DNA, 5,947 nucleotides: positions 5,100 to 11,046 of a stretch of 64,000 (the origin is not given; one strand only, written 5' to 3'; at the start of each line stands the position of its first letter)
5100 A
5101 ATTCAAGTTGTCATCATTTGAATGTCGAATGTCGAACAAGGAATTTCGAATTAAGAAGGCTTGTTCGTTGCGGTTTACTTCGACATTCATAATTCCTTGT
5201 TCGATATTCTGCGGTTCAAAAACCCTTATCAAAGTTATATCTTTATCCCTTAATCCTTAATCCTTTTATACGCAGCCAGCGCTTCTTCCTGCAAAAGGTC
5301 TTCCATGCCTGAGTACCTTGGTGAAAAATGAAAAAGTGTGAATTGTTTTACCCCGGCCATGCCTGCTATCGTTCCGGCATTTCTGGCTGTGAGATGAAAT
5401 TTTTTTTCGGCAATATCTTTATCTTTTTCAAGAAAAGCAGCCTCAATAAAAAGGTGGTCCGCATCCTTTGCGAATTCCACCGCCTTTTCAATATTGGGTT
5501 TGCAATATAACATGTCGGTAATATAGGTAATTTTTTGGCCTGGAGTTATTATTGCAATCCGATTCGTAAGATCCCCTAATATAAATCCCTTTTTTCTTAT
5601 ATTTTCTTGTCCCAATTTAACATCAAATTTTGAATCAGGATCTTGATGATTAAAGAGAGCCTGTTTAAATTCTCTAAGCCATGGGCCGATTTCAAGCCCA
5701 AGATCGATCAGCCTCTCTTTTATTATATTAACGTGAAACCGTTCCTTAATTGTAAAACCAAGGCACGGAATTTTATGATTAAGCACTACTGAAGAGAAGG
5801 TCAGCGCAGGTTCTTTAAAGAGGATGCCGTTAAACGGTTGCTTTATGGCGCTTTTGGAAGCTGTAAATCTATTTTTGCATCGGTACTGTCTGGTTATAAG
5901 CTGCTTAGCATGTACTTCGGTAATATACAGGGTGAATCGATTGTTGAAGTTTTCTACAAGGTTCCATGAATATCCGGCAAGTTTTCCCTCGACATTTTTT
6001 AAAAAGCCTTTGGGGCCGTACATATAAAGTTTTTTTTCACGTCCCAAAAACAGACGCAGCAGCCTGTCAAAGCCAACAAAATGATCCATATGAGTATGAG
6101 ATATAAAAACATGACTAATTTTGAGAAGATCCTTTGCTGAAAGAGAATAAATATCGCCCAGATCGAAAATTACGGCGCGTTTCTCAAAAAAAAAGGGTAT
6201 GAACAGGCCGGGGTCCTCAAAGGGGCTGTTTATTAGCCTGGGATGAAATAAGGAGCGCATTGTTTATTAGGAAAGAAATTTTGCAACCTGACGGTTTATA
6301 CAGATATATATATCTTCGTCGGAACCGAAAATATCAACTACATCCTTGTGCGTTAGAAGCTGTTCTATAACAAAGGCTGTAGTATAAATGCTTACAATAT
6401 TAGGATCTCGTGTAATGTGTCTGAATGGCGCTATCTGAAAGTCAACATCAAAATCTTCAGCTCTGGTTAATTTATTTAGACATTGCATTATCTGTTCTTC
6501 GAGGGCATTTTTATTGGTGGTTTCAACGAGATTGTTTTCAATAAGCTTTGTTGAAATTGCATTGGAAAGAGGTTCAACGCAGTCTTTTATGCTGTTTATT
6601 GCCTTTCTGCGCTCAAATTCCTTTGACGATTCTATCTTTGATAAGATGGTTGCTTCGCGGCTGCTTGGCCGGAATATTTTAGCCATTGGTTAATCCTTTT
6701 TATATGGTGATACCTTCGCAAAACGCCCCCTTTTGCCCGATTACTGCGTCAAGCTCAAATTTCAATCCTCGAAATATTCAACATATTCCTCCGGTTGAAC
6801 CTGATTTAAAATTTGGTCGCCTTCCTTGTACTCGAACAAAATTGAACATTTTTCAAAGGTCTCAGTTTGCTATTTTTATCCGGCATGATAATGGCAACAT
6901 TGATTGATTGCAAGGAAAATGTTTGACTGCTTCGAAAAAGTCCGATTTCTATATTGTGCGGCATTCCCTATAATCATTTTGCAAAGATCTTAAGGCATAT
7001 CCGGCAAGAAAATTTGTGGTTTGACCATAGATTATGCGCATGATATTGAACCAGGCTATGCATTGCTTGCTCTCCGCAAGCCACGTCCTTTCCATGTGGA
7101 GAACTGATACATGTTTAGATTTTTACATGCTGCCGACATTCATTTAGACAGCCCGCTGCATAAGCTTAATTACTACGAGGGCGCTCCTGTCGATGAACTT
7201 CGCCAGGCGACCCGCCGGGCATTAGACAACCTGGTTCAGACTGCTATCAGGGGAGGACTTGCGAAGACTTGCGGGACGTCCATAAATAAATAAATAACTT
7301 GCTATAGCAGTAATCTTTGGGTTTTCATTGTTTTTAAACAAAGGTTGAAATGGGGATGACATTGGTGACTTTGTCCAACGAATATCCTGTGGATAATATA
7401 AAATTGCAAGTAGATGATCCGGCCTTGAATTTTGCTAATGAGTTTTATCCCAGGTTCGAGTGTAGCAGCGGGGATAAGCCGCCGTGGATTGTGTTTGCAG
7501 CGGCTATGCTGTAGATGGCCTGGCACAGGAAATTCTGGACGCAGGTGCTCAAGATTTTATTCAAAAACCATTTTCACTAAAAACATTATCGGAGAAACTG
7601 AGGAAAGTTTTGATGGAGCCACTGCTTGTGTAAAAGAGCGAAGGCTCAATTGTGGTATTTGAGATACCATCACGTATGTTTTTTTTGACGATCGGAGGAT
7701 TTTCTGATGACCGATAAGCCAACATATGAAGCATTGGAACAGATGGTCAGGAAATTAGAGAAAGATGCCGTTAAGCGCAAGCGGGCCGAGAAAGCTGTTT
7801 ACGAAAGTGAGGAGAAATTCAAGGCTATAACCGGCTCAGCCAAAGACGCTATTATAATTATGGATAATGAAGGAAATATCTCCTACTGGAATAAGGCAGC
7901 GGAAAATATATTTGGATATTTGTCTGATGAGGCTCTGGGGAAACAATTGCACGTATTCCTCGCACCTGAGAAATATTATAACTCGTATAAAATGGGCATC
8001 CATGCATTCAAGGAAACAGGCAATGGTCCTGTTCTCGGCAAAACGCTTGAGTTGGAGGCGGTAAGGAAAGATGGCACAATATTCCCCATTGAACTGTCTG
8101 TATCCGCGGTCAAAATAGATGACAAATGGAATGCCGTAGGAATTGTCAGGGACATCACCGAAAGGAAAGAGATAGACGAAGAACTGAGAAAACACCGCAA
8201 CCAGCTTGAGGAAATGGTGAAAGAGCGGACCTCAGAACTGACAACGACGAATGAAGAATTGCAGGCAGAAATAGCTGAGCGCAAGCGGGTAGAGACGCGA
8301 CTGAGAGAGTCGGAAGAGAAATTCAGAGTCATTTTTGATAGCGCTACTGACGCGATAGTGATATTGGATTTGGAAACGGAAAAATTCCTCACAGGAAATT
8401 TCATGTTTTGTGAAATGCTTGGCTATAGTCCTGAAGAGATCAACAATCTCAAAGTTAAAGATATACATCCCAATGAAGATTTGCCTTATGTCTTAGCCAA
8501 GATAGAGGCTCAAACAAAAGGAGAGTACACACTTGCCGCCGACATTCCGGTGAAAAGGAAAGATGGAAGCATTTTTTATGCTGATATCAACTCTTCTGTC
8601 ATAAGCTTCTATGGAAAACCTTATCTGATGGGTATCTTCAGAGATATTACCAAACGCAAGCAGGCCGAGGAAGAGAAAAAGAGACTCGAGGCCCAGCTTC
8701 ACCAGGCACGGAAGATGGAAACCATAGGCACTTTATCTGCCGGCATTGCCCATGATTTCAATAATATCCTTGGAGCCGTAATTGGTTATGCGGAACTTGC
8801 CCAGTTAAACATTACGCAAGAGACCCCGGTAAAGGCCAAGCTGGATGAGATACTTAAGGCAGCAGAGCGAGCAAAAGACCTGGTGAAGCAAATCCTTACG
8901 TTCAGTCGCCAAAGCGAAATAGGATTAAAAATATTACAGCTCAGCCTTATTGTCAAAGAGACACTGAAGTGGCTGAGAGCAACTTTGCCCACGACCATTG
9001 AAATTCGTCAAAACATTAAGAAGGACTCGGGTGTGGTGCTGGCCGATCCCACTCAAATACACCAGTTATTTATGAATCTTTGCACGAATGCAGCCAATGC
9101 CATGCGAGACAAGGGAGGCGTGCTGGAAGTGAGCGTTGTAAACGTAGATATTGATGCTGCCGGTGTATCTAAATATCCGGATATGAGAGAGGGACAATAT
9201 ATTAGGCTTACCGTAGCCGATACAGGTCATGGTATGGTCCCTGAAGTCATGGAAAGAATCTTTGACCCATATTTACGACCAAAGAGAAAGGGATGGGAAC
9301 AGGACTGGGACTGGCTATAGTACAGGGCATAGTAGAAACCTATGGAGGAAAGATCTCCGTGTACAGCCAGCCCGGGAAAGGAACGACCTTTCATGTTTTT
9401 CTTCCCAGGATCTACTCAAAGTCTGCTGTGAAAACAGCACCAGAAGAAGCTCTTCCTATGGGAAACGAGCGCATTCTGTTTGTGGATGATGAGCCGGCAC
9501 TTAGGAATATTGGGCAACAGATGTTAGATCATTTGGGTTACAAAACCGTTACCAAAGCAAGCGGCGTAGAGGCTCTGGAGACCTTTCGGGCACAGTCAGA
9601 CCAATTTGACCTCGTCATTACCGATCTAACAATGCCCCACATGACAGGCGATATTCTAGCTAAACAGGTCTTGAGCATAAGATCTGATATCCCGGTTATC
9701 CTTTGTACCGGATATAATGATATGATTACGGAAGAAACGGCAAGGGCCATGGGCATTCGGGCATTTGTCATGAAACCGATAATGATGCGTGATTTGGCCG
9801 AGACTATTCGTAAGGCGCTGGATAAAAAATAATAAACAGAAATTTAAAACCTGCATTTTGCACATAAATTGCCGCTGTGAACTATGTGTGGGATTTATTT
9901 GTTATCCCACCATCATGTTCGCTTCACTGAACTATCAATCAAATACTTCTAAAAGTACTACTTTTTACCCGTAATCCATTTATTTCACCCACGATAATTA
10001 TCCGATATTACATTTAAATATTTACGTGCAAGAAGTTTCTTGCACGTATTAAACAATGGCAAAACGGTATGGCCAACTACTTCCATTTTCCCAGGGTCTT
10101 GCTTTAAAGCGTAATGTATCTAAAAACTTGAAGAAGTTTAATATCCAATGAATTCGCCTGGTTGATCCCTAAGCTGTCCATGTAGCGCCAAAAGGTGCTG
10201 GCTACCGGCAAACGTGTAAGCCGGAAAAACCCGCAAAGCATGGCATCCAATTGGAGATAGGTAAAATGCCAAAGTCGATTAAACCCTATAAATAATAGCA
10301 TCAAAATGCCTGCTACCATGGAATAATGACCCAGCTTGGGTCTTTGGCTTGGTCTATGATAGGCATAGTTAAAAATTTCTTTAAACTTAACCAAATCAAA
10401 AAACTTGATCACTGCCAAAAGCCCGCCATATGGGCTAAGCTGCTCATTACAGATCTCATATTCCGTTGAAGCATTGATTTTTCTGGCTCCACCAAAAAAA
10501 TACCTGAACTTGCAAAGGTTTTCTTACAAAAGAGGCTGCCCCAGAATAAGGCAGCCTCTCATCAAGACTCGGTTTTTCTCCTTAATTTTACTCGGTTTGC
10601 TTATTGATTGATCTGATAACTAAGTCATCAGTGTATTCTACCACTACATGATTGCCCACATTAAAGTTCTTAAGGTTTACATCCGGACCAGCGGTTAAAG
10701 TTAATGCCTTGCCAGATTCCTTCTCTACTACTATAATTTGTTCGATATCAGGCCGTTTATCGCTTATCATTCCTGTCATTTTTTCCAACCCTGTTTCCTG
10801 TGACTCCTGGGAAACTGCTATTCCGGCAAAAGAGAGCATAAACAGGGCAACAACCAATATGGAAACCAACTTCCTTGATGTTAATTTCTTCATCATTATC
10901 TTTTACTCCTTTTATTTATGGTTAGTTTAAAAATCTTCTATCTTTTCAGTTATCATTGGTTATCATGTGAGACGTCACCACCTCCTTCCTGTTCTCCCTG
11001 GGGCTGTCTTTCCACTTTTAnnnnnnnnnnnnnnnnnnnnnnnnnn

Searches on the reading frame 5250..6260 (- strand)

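Call 22: search_protein_families(library=pfam, proteins=[window:5250-6260:-])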
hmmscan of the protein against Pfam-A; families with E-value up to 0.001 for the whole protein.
window:5250-6260:- (336 aa): 1 family
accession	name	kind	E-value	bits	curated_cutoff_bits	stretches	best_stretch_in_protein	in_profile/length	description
PF12706.13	Lactamase_B_2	-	3e-14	53.6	27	2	237-312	130-200/200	Beta-lactamase superfamily domain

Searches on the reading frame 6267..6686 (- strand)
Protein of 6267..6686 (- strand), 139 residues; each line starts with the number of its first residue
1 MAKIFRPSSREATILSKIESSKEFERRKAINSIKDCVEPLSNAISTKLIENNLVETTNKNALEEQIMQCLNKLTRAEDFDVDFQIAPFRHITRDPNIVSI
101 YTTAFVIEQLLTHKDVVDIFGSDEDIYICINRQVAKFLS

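Call 22: search_protein_families(library=pfam, proteins=[window:6267-6686:-])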
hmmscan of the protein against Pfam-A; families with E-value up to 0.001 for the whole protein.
window:6267-6686:- (139 aa): 1 family
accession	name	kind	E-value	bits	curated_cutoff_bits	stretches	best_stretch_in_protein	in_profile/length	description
PF12925.12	APP_E2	-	1e-05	25.8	22.2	1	13-93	79-159/190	E2 domain of amyloid precursor protein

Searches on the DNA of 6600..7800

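Call 92: search_rna_families(source=window, start=6600, end=7800, threshold=evalue, max_evalue=1)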
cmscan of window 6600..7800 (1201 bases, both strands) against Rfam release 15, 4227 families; matches with E-value up to 1: 0.
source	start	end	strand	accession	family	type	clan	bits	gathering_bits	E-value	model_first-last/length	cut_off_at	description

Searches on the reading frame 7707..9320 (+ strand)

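Call 22: search_protein_families(library=pfam, proteins=[window:7707-9320:+])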
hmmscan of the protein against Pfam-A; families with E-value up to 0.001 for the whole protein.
window:7707-9320:+ (537 aa): 8 families
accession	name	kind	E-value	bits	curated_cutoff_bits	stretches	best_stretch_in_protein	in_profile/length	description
PF13426.13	PAS_9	-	1.3e-28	99.7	27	2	47-152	2-103/103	PAS domain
PF00989.32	PAS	-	2.6e-24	85.8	22.6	2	37-150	2-113/113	PAS fold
PF13188.13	PAS_8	-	7.7e-16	57.8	21.8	2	36-82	1-44/65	PAS domain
PF08447.18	PAS_3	-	9.1e-13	48.7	25.6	1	234-306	8-83/89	PAS fold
PF08448.16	PAS_4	-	6e-11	43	23.1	1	45-154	4-109/110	PAS fold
PF00512.31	HisKA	-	7.1e-10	39.2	26.9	1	341-402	3-63/66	His Kinase A (phospho-acceptor) domain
PF02518.31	HATPase_c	-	3.3e-09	37.6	26.4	1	447-524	2-63/111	Histidine kinase-, DNA gyrase B-, and HSP90-like ATPase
PF24820.1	Diguanyl_cycl_sensor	-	3.3e-06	27.4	28.1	1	46-139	6-100/109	Diguanylate cyclase-like sensor domain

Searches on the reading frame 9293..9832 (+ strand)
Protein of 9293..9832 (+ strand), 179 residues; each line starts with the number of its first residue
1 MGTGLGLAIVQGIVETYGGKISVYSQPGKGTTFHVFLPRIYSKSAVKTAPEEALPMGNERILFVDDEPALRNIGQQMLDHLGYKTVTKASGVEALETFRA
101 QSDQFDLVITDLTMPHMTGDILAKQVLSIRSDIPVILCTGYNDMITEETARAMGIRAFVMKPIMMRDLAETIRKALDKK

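Call 23: search_protein_families(library=pfam, proteins=[window:9293-9832:+])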
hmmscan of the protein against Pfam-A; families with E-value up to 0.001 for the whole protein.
window:9293-9832:+ (179 aa): 2 families
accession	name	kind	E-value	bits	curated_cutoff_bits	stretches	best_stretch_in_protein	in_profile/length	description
PF00072.30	Response_reg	-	7.3e-22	78.1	30.2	1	61-172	1-110/111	Response regulator receiver domain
PF02518.31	HATPase_c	-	7.8e-10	39.6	26.4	1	2-38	72-108/111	Histidine kinase-, DNA gyrase B-, and HSP90-like ATPase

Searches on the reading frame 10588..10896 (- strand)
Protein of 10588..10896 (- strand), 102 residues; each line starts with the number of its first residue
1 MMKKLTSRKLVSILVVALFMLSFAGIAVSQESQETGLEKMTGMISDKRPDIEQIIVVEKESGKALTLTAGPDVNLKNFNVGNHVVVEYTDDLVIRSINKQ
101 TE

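Call 23: search_protein_families(library=pfam, proteins=[window:10588-10896:-])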
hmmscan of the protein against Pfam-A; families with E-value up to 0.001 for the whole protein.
window:10588-10896:- (102 aa): 0 families

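Call 33: search_protein_families(library=ncbifam, proteins=[window:10588-10896:-], max_evalue=0.01)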
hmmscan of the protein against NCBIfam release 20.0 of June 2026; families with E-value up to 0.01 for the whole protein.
window:10588-10896:- (102 aa): 1 family
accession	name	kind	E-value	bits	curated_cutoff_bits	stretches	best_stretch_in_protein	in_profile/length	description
NF040942.2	hypo_ExtJ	equivalog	0.0025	18.2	52.5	0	8-76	2-59/77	selenite/tellurite reduction operon protein ExtJ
